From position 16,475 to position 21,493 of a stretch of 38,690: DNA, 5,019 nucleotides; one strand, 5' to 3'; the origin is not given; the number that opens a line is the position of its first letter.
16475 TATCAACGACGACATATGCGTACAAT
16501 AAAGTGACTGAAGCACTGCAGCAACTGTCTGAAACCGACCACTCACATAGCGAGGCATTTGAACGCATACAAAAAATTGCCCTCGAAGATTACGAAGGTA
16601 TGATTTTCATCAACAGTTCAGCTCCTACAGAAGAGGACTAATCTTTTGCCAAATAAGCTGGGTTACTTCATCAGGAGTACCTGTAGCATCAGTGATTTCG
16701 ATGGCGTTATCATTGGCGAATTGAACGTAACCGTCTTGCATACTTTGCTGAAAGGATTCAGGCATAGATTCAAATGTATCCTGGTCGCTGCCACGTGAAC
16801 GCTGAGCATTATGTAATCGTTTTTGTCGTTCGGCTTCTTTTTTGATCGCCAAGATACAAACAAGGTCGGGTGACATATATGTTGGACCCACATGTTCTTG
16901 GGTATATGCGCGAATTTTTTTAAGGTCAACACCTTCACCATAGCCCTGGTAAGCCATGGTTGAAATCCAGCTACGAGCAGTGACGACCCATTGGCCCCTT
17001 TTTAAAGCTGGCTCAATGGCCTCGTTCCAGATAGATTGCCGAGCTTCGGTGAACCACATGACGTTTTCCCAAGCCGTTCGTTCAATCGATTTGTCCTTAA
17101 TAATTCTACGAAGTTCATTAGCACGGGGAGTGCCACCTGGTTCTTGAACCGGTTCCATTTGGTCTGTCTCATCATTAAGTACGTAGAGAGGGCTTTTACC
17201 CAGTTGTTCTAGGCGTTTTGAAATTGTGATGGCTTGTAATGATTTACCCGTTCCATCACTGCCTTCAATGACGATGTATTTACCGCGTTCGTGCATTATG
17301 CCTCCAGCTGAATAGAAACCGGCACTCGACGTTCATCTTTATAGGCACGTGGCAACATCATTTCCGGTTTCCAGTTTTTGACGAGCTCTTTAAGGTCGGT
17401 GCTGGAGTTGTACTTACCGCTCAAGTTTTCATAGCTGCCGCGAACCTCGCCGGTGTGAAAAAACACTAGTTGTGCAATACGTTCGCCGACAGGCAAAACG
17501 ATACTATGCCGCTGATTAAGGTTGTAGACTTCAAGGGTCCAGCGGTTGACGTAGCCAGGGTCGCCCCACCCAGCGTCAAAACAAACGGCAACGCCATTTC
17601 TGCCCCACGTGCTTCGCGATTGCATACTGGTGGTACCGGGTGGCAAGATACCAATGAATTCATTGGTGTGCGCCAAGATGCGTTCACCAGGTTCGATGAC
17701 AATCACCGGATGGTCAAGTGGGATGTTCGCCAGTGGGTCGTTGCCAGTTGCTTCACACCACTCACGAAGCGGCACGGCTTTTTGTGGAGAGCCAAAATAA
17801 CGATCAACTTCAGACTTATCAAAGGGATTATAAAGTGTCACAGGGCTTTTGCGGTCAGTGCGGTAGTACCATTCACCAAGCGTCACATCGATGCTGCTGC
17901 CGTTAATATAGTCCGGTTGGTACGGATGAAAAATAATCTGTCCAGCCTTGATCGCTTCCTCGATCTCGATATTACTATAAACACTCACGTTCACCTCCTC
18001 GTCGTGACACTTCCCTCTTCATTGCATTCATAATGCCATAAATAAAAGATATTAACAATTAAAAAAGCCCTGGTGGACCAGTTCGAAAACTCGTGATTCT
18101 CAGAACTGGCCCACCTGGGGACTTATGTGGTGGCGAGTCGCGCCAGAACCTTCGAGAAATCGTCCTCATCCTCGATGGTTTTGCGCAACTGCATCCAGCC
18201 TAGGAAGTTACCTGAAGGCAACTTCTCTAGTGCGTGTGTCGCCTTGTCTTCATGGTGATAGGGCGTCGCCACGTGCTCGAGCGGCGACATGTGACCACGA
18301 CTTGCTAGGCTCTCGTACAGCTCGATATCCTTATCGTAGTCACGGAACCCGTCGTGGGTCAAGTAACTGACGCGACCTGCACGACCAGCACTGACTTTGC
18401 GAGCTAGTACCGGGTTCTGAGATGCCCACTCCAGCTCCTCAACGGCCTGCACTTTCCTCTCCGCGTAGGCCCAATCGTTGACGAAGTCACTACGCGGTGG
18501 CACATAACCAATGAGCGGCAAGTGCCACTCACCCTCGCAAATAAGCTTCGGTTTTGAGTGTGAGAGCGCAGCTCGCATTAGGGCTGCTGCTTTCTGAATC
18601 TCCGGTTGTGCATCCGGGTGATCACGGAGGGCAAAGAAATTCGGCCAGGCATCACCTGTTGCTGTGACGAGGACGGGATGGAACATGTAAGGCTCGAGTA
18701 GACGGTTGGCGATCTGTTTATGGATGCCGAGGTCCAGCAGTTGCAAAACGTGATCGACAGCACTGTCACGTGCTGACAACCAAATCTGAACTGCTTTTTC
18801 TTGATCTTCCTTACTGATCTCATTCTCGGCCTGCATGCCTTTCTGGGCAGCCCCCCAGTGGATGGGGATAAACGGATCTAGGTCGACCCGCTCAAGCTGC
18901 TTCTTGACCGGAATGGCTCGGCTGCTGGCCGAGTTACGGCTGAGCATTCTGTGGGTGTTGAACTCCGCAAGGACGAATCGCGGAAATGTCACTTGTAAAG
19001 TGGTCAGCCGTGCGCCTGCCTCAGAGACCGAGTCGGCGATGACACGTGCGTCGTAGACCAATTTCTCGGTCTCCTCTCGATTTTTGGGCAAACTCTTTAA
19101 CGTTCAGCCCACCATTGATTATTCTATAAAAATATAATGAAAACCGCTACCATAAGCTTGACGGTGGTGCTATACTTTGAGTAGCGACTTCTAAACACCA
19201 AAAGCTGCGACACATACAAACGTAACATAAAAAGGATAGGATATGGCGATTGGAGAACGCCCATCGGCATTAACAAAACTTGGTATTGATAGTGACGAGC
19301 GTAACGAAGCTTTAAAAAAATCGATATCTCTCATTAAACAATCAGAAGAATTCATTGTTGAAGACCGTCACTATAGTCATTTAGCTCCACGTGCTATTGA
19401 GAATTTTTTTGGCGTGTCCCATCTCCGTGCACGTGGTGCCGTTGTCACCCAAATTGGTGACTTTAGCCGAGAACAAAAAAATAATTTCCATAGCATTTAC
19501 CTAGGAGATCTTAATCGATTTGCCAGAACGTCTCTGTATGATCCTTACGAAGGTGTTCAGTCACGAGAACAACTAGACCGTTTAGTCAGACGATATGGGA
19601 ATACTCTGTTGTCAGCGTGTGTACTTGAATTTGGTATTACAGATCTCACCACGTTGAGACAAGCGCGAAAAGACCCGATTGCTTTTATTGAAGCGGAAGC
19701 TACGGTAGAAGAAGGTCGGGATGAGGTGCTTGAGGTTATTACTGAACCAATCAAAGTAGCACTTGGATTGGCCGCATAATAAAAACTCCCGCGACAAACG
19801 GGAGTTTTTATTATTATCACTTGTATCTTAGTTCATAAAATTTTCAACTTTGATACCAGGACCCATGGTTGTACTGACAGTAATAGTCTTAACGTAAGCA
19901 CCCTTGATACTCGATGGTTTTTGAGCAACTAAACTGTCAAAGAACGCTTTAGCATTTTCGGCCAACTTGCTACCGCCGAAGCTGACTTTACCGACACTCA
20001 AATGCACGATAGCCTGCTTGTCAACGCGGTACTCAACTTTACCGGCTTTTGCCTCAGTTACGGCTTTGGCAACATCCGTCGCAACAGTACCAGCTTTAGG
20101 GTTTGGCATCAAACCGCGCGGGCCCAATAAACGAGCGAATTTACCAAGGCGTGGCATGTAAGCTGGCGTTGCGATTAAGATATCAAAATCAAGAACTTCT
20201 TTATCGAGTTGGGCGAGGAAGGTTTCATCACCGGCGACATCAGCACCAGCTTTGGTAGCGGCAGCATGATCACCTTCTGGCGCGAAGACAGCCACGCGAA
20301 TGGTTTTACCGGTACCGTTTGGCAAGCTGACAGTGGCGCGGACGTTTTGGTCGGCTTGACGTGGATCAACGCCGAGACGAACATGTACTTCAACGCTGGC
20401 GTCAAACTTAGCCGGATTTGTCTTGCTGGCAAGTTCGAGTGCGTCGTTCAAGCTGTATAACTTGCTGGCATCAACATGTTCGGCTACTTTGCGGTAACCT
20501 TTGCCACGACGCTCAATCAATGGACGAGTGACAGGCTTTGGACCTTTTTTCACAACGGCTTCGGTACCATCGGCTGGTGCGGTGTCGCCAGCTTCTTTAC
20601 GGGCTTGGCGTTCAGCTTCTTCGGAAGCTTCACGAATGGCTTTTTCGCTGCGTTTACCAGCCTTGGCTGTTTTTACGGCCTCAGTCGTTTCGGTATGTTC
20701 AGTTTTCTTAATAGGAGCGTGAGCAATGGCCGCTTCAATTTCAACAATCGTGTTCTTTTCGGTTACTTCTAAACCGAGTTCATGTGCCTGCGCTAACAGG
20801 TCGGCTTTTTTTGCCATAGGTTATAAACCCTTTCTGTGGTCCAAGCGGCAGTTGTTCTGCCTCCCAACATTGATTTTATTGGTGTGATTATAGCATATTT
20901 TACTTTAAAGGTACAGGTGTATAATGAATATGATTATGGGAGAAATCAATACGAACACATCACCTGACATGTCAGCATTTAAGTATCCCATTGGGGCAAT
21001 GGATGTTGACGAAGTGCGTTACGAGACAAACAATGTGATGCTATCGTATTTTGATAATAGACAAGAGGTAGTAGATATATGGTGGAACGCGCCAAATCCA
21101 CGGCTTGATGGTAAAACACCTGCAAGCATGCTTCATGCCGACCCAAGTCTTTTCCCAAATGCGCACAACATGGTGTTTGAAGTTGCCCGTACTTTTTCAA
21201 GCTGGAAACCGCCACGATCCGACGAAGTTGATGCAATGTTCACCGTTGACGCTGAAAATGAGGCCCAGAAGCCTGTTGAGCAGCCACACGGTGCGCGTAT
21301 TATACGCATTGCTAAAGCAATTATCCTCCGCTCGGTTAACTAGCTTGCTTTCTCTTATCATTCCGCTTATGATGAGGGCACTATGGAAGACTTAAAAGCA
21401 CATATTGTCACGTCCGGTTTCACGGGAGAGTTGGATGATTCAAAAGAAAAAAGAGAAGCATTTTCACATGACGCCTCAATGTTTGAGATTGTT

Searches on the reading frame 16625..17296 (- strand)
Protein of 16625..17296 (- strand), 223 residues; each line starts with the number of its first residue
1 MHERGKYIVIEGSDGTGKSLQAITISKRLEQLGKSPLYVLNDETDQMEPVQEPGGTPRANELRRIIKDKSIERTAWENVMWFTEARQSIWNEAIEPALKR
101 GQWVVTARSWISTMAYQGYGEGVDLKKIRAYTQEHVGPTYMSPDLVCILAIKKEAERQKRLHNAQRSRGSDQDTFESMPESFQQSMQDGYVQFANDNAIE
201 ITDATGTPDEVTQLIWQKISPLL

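Call 9: search_protein_families(library=pfam, proteins=[window:16625-17296:-], max_evalue=0.00001)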
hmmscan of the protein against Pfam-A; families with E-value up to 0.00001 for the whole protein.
window:16625-17296:- (223 aa): 1 family
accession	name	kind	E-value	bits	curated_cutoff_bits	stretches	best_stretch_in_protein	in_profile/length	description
PF02223.23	Thymidylate_kin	-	3.8e-29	102.1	27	1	10-215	1-185/185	Thymidylate kinase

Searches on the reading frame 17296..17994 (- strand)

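Call 9: search_protein_families(library=pfam, proteins=[window:17296-17994:-], max_evalue=0.00001)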
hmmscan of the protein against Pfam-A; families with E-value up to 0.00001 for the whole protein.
window:17296-17994:- (232 aa): 1 family
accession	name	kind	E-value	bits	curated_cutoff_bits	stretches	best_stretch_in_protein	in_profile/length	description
PF22769.1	DCD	-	3.1e-33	115.5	27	1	6-180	2-152/153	dCTP deaminase-like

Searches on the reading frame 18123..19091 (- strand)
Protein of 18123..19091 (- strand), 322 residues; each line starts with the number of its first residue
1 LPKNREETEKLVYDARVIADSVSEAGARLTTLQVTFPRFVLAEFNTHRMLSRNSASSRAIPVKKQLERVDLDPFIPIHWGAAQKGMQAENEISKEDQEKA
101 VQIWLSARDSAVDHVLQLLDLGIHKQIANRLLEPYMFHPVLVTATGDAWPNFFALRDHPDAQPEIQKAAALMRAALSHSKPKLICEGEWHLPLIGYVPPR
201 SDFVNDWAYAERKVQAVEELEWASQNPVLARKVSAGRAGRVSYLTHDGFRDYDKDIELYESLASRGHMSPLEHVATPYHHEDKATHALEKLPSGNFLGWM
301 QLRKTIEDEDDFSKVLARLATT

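Call 8: search_protein_families(library=pfam, proteins=[window:18123-19091:-], max_evalue=0.00001)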
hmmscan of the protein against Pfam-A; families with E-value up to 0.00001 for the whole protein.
window:18123-19091:- (322 aa): 1 family
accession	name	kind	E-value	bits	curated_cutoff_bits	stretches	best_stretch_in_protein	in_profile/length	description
PF02511.20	Thy1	-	1.5e-18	67.7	24.8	1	31-179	60-188/191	Thymidylate synthase complementing protein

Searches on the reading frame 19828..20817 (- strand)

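Call 9: search_protein_families(library=pfam, proteins=[window:19828-20817:-], max_evalue=0.00001)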
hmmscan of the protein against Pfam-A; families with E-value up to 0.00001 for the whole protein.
window:19828-20817:- (329 aa): 1 family
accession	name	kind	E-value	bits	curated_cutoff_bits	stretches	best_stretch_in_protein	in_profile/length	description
PF00687.26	Ribosomal_L1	-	2e-59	200.9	32.2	1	132-320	3-198/198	Ribosomal protein L1p/L10e family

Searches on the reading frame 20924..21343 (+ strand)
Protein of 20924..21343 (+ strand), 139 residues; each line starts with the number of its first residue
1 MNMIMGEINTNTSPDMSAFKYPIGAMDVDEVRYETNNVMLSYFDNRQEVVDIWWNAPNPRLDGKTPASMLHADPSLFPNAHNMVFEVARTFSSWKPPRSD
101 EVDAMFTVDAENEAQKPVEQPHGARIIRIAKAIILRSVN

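Call 106: search_protein_families(library=pfam, proteins=[window:20924-21343:+], max_evalue=0.001)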
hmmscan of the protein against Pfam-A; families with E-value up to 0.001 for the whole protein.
window:20924-21343:+ (139 aa): 1 family
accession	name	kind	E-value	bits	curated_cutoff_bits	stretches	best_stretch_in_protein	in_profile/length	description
PF09722.15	Xre_MbcA_ParS_C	-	0.00014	22.3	24.5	1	42-71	5-33/51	Antitoxin Xre/MbcA/ParS C-terminal toxin-binding domain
